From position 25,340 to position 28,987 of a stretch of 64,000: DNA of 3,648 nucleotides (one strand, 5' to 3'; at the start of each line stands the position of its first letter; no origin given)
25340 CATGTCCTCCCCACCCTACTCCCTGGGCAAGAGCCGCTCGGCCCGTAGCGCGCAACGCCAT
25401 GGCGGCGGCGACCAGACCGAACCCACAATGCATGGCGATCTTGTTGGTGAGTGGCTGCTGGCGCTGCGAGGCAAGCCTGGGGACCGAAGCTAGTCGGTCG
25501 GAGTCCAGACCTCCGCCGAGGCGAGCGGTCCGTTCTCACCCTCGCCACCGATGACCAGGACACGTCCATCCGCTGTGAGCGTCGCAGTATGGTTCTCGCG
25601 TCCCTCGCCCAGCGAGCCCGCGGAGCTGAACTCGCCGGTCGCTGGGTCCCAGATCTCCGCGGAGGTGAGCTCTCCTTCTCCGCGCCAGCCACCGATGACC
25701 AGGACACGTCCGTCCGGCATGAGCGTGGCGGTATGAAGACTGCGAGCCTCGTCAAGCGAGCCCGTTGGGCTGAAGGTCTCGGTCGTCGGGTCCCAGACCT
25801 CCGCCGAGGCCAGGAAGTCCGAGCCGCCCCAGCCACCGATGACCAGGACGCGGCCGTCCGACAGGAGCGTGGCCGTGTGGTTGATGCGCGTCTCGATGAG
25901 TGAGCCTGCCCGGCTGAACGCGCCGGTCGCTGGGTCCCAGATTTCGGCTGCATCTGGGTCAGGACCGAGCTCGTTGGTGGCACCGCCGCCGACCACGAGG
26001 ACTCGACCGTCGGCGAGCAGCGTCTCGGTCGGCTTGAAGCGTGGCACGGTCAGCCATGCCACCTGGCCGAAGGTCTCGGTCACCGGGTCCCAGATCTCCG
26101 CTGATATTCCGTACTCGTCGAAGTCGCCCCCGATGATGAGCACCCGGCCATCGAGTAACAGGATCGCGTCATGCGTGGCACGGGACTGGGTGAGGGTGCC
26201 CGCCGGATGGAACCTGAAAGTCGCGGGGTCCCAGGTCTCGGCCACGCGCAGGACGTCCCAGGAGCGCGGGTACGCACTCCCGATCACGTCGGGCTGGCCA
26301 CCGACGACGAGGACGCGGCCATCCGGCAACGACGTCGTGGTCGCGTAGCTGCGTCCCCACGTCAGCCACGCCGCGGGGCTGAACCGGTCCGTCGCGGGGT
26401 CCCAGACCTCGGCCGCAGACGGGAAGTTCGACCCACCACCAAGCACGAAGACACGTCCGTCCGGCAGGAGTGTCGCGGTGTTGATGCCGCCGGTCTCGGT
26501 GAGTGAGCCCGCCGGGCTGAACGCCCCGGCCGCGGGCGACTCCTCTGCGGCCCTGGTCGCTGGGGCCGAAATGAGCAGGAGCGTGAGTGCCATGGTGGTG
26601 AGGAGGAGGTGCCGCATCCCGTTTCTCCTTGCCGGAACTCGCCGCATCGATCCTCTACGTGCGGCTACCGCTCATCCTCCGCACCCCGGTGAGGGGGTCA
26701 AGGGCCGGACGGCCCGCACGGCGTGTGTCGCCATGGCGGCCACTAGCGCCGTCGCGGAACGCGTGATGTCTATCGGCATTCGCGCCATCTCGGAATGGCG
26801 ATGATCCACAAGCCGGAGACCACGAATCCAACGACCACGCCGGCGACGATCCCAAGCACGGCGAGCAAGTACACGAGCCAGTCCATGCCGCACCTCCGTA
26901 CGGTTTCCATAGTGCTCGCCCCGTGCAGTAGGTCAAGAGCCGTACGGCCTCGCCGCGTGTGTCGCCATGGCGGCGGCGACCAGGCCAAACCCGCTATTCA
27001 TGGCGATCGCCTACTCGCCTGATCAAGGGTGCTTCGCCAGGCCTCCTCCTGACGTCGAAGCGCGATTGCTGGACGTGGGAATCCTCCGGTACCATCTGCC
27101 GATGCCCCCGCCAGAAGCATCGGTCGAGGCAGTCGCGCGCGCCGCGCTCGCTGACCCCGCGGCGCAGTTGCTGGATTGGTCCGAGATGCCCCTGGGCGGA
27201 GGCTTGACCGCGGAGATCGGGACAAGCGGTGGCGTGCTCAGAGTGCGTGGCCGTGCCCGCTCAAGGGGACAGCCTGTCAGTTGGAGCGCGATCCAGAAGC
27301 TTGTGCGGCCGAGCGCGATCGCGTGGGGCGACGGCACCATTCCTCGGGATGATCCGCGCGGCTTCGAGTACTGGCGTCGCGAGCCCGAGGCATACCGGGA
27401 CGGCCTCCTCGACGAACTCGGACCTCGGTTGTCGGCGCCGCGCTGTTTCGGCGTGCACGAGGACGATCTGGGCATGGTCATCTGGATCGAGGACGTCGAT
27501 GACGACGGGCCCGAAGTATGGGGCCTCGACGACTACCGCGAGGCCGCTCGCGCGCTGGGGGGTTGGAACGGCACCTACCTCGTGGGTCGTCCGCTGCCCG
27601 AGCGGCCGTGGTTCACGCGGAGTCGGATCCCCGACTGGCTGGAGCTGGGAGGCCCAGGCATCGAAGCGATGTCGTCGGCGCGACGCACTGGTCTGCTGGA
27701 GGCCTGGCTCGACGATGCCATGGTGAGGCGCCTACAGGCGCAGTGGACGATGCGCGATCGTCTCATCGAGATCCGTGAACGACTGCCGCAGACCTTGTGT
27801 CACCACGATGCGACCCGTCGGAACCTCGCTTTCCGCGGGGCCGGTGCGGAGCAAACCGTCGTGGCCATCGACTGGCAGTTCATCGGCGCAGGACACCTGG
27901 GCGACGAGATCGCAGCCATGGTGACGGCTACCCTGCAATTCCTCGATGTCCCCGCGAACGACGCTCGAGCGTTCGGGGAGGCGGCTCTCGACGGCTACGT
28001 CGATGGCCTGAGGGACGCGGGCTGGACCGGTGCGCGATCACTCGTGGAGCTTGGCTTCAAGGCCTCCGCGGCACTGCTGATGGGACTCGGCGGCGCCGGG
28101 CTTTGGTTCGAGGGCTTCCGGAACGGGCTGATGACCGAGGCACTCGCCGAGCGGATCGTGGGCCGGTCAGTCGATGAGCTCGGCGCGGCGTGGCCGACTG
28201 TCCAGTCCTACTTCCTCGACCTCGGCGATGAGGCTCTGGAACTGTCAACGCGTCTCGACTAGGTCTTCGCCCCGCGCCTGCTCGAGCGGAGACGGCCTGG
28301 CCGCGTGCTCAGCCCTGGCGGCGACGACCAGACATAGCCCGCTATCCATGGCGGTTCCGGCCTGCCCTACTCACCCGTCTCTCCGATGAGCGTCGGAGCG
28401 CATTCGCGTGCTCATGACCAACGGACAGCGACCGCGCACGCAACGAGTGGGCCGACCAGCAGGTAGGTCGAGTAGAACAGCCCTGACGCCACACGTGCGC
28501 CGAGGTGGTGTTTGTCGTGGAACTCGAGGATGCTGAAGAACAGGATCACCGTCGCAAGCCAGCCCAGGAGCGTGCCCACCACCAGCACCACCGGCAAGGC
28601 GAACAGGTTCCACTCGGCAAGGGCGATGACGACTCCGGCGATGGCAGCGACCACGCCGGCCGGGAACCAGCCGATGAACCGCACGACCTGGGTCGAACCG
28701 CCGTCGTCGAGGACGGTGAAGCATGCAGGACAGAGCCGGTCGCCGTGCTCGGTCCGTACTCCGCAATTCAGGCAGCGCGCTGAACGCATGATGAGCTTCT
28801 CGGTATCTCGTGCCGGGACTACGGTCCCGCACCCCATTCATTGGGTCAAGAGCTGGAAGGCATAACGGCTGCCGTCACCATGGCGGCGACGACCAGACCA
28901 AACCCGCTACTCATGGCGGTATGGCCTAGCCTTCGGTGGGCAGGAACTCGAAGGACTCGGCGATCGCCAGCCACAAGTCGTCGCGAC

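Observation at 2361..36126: About 31 copies of a ~75-100-nt intergenic element (R-element) saturate the accessory half of the window and are absent from the core half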

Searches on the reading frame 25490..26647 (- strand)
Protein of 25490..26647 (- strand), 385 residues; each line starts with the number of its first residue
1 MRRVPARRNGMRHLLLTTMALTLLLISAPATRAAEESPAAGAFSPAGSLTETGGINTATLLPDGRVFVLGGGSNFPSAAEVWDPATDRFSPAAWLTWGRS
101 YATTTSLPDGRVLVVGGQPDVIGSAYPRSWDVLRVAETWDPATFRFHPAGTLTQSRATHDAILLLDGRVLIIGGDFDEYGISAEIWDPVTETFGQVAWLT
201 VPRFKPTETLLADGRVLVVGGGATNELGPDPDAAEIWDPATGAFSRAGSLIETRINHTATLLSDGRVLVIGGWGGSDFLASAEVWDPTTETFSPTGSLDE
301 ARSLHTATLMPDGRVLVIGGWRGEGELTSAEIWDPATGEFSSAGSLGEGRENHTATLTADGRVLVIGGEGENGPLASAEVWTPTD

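Call 15: search_protein_families(library=pfam, proteins=[window:25490-26647:-], max_evalue=0.01)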
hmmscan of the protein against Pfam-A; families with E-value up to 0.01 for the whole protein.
window:25490-26647:- (385 aa): 14 families
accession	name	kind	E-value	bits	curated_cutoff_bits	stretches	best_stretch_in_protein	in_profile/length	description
PF01344.31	Kelch_1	-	8.6e-35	118.3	20.1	2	261-295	8-42/46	Kelch motif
PF13418.12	Kelch_4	-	1.9e-29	101.8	21.6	3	254-298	2-47/49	Galactose oxidase, central domain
PF13964.12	Kelch_6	-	8.8e-28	95.8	25.3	2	59-90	7-41/50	Kelch motif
PF07646.21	Kelch_2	-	2.8e-22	77.9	21.3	0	257-298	4-47/48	Kelch motif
PF13415.12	Kelch_3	-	2.5e-19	69.4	22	2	265-309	2-47/48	Galactose oxidase, central domain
PF07250.17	Glyoxal_oxid_N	-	5.5e-14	52.4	37.5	1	58-120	72-138/243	Glyoxal oxidase N-terminus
PF24681.1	Kelch_KLHDC2_KLHL20_DRC7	-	1e-12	48.3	50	1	214-370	8-174/221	KLHDC2/KLHL20/DRC7 Kelch-repeats domain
PF25210.1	Kelch_FKB95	-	2e-07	31.4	70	0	237-298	63-126/268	FKB95, Kelch-repeats domain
PF24981.1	Beta-prop_ATRN-LZTR1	-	2e-06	27.7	50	1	148-322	32-221/289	Attractin/LZTR1 beta-propeller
PF25390.1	WD40_RLD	-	0.00011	22.1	150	0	305-375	42-121/363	RCC1-like domain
PF24996.1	NANM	-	0.00011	21.7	45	0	330-373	290-332/350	N-acetylneuraminate epimerase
PF00263.26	Secretin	-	0.0025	17.9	27.5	0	301-322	102-123/169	Bacterial type II and III secretion system protein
PF02698.23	DUF218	-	0.0031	17.9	27.6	0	244-284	10-45/133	DUF218 domain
PF17164.10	DUF5122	-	0.0068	17.1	27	0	108-116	2-10/36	Domain of unknown function (DUF5122) beta-propeller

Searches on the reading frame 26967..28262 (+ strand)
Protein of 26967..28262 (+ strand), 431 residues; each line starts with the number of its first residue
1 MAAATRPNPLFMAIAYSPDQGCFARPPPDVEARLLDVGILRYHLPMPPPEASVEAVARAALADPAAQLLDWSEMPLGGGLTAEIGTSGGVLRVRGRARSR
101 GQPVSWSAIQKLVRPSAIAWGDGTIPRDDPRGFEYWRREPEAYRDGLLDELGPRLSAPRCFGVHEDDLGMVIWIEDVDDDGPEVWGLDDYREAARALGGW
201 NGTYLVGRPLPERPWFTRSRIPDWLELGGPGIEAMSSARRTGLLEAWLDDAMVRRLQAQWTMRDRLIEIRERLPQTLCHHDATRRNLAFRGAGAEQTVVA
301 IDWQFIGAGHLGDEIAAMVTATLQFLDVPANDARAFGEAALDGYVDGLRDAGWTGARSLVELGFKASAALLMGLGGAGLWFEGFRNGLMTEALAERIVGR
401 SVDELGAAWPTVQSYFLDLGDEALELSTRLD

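Call 15: search_protein_families(library=pfam, proteins=[window:26967-28262:+], max_evalue=0.01)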
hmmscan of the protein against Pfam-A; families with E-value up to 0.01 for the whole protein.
window:26967-28262:+ (431 aa): 1 family
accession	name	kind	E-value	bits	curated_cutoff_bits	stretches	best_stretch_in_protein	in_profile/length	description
PF01636.29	APH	-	0.00016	21.9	23.2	1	229-345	116-226/239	Phosphotransferase enzyme family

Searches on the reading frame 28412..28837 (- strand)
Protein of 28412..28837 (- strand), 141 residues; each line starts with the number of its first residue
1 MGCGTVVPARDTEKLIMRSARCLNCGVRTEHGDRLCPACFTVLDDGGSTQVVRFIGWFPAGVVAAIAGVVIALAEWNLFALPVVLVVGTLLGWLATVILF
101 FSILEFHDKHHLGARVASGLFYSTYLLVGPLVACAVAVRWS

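Call 14: search_protein_families(library=pfam, proteins=[window:28412-28837:-], max_evalue=0.01)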
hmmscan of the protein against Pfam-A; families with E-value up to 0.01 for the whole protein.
window:28412-28837:- (141 aa): 3 families
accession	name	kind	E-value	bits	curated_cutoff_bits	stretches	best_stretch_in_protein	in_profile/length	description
PF08271.17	Zn_Ribbon_TF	-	0.0035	17.3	29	0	21-45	2-31/43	TFIIB zinc-binding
PF18912.6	DZR_2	-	0.0041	17.3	27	1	20-42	8-30/56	Double zinc ribbon domain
PF12773.13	DZR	-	0.0056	17.3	27.3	0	3-39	18-44/45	Double zinc ribbon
